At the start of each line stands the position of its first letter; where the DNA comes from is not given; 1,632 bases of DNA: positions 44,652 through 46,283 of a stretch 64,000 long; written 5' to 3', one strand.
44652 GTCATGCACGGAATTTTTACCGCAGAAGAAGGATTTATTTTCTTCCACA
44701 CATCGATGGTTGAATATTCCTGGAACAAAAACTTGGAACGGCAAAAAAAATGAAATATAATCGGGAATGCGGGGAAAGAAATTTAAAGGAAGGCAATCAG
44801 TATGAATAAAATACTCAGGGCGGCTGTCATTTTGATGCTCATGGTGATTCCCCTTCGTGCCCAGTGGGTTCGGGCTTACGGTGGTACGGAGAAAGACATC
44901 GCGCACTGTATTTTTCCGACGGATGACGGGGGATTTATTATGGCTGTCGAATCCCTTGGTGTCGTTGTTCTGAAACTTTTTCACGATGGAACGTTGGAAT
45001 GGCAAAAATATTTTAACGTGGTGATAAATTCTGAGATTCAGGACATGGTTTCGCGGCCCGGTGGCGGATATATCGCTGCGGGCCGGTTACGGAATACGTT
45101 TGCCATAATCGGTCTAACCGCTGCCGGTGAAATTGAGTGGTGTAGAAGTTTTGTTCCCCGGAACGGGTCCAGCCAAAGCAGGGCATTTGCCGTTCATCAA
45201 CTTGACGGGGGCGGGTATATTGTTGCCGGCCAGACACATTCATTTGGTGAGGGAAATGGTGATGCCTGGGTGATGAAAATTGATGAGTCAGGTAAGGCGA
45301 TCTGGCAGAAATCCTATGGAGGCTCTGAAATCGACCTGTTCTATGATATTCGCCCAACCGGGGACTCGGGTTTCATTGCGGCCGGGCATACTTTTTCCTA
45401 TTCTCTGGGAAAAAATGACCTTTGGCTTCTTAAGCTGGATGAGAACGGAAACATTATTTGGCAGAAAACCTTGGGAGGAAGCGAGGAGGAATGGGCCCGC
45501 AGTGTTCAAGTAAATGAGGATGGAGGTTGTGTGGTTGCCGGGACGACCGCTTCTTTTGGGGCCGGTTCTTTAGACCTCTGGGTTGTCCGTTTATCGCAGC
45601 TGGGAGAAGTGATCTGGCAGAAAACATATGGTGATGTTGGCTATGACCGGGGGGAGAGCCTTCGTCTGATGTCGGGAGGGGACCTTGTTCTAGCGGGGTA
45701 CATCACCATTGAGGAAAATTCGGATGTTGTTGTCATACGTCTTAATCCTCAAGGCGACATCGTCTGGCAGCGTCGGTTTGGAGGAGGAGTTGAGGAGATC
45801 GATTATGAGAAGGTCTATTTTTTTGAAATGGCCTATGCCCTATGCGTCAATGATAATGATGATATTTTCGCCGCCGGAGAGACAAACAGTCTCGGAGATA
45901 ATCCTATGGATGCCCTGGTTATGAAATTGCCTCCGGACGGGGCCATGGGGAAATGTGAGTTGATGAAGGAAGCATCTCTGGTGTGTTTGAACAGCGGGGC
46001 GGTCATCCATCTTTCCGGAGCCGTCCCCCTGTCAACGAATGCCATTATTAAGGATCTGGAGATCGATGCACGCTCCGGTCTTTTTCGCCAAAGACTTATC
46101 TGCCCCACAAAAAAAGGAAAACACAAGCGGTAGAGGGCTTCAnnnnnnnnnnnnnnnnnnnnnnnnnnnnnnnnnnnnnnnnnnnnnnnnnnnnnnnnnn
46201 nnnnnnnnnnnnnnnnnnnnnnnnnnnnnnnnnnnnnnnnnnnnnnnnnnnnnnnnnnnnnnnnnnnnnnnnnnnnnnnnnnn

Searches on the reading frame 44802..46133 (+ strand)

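Call 95: search_protein_families(library=pfam, proteins=[window:44802-46133:+], max_evalue=0.00001)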
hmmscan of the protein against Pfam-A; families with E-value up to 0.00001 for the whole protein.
window:44802-46133:+ (443 aa): 1 family
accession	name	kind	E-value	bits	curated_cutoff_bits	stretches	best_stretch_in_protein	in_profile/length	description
PF17164.10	DUF5122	-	9.6e-06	26.2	27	0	295-319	6-31/36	Domain of unknown function (DUF5122) beta-propeller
